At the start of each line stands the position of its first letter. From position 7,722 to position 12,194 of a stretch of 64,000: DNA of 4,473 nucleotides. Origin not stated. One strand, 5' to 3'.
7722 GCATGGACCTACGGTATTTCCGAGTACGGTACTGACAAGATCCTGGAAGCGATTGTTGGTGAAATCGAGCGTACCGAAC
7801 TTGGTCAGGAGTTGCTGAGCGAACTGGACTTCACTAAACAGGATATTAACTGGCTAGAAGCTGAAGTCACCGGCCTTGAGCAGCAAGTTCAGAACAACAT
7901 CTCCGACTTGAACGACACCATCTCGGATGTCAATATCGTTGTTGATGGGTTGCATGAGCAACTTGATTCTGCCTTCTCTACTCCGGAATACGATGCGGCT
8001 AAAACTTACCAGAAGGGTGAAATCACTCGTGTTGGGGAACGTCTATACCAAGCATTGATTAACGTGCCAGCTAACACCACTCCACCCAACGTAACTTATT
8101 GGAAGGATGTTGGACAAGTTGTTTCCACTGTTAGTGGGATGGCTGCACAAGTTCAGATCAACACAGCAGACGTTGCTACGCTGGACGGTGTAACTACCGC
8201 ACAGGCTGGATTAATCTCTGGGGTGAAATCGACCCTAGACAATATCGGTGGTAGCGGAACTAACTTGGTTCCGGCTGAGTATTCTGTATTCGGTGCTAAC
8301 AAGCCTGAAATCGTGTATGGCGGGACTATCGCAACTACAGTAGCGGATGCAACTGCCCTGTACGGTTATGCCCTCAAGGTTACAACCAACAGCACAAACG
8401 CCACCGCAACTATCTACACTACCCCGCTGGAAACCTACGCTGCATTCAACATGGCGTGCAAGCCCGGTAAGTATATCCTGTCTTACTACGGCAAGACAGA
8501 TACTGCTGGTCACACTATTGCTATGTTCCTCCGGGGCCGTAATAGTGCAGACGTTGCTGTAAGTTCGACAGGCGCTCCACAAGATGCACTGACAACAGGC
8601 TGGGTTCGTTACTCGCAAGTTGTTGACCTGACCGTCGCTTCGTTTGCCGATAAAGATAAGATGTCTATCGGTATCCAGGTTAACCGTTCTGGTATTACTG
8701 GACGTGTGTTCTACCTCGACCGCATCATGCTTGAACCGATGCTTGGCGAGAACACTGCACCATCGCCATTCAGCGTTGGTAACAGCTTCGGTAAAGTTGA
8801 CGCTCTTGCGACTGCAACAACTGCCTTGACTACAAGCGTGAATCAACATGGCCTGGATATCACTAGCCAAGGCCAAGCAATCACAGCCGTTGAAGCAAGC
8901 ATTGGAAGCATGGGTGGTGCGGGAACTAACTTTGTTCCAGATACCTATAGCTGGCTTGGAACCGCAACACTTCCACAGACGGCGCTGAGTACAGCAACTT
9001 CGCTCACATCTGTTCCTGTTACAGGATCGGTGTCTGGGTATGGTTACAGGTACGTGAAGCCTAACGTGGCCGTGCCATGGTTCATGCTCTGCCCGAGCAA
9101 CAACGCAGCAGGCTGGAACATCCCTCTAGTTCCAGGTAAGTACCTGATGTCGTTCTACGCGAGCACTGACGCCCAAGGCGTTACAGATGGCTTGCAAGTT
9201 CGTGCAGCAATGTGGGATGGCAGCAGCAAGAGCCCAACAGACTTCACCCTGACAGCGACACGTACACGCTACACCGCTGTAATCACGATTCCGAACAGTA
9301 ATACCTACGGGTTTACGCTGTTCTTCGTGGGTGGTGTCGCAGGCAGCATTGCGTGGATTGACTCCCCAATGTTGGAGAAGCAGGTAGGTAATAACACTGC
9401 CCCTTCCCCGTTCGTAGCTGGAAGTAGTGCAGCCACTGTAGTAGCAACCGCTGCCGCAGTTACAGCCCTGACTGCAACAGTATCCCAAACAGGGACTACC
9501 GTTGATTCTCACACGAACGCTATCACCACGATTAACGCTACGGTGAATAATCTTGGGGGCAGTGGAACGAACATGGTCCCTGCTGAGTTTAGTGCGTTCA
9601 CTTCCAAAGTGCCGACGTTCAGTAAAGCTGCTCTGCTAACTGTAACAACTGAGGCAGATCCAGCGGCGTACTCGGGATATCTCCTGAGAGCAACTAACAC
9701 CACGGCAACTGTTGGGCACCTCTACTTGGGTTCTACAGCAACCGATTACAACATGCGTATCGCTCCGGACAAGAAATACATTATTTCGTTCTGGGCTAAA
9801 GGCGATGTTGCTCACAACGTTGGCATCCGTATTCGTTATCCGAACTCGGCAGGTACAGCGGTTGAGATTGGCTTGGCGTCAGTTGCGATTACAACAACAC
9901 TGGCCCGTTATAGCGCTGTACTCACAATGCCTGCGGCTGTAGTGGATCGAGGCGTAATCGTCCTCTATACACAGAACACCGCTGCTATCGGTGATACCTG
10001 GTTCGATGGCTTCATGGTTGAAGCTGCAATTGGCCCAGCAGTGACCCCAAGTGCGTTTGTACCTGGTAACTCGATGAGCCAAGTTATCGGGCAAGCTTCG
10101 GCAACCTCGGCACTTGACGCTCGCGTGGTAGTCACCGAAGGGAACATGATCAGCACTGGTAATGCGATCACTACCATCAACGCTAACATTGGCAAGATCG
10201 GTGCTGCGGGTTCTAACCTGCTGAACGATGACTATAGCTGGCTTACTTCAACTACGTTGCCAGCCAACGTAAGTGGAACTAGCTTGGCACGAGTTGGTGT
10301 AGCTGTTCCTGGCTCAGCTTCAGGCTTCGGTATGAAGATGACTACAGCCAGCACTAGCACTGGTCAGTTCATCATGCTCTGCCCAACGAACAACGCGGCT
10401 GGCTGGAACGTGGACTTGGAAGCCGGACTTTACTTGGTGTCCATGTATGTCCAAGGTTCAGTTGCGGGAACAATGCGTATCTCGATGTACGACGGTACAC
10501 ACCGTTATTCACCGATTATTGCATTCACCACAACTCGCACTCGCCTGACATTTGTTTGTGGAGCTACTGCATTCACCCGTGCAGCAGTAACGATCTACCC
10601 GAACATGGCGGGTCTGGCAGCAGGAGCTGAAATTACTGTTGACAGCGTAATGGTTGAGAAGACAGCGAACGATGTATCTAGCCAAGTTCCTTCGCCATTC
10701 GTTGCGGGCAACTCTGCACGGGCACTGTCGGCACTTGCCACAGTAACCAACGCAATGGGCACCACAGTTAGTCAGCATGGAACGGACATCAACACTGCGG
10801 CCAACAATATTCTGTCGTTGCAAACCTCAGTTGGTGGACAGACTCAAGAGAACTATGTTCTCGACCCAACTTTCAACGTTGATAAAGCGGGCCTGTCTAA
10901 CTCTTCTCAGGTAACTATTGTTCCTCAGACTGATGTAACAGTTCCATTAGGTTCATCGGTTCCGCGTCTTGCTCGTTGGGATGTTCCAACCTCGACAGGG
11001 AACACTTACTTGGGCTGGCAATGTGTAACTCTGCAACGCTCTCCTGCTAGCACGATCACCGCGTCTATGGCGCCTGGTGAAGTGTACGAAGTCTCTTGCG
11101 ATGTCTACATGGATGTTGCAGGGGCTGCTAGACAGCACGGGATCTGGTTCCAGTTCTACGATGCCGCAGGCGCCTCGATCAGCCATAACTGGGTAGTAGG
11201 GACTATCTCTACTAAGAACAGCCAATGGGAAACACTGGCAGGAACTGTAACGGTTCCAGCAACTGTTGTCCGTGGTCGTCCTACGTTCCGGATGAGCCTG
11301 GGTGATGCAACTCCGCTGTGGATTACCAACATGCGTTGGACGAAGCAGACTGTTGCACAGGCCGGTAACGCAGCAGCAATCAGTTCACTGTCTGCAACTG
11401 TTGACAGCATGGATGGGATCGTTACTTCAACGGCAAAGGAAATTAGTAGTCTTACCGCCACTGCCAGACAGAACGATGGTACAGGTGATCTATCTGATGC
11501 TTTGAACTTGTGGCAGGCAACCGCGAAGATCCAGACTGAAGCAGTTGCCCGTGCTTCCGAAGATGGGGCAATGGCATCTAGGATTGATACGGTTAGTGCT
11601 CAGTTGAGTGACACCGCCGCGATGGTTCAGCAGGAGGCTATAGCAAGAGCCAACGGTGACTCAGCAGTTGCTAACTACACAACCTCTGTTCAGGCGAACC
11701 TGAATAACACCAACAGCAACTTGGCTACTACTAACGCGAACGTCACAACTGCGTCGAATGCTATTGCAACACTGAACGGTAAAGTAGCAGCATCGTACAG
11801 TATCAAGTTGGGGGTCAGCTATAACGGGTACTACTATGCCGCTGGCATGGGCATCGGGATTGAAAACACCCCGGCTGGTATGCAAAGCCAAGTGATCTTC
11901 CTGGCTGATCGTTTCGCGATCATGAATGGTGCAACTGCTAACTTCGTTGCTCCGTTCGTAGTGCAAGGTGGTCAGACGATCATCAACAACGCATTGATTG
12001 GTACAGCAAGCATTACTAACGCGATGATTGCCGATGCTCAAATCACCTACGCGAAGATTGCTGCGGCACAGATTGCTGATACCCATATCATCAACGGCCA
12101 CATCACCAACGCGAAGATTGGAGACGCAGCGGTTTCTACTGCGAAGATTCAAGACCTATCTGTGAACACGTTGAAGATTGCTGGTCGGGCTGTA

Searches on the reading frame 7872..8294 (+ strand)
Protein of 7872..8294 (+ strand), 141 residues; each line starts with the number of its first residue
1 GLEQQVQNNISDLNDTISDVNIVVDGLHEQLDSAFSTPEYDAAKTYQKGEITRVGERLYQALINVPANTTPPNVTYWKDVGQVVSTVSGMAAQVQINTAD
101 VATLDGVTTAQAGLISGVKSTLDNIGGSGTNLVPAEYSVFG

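Call 49: search_solved_structures(query=window:7872-8294:+, max_evalue=0.01, show_alignments=1)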
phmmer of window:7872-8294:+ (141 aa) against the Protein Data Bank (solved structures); distinct sequences matched with E-value up to 0.01: 1.
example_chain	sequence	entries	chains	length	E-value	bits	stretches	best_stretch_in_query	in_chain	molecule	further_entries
25vf_A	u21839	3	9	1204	5.8e-22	81.9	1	17-118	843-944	F2-pyocin-tail-fiber | tail fiber protein of F2-pyocin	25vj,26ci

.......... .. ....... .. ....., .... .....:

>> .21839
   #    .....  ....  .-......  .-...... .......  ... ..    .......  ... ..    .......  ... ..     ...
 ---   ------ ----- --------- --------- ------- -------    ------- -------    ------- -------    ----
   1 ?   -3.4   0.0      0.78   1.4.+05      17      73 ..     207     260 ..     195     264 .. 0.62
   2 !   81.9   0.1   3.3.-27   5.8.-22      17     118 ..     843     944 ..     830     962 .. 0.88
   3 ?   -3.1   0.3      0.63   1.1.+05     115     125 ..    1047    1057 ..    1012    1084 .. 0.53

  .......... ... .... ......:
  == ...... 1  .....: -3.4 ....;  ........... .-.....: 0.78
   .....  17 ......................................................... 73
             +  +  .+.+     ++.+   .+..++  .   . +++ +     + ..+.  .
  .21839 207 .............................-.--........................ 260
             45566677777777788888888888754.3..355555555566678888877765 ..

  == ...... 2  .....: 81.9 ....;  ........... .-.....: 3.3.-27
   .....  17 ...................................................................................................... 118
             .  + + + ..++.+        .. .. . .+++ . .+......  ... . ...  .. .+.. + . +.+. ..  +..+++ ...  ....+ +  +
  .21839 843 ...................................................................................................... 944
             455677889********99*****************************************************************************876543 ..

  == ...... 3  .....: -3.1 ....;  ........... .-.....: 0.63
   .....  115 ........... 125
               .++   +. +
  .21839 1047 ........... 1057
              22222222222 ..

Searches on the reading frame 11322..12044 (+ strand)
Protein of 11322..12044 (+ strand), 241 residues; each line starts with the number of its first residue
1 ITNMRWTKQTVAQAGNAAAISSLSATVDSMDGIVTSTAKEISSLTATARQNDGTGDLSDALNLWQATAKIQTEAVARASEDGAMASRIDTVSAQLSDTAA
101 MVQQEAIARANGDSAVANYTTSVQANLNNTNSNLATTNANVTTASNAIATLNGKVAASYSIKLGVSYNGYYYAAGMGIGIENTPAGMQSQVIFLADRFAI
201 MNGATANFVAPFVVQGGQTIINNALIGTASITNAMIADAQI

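Call 50: search_solved_structures(query=window:11322-12044:+, max_evalue=0.01, show_alignments=1)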
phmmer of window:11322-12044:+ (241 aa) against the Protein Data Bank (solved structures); distinct sequences matched with E-value up to 0.01: 9.
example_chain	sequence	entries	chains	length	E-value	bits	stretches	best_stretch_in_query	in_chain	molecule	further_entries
25vf_A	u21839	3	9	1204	1.1e-26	97.3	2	70-238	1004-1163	F2-pyocin-tail-fiber | tail fiber protein of F2-pyocin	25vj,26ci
9l9p_S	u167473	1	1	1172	8e-18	68.4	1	73-237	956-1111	Putative tail fiber protein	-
23gd_D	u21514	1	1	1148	6e-17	65.6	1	62-239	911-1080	J-like tail tip protein gp24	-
8xcj_Z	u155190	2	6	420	3.6e-08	36.9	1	153-226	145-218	Tip attachment protein J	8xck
9wca_J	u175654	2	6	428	7.8e-08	35.8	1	153-226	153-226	A8 gpJ 713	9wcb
8iyk_J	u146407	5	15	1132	4.9e-07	33.2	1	153-226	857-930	Tip attachment protein J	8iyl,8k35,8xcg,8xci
8jvm_F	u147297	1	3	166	6e-07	32.9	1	156-226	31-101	Tip attachment protein J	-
9ze4_N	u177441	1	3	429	0.0023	21.2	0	62-226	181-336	Tip attachment protein J central straight fiber domain-containing protein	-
7z4b_EA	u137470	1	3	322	0.0093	19.2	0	113-241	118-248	Putative tail tip fiber protein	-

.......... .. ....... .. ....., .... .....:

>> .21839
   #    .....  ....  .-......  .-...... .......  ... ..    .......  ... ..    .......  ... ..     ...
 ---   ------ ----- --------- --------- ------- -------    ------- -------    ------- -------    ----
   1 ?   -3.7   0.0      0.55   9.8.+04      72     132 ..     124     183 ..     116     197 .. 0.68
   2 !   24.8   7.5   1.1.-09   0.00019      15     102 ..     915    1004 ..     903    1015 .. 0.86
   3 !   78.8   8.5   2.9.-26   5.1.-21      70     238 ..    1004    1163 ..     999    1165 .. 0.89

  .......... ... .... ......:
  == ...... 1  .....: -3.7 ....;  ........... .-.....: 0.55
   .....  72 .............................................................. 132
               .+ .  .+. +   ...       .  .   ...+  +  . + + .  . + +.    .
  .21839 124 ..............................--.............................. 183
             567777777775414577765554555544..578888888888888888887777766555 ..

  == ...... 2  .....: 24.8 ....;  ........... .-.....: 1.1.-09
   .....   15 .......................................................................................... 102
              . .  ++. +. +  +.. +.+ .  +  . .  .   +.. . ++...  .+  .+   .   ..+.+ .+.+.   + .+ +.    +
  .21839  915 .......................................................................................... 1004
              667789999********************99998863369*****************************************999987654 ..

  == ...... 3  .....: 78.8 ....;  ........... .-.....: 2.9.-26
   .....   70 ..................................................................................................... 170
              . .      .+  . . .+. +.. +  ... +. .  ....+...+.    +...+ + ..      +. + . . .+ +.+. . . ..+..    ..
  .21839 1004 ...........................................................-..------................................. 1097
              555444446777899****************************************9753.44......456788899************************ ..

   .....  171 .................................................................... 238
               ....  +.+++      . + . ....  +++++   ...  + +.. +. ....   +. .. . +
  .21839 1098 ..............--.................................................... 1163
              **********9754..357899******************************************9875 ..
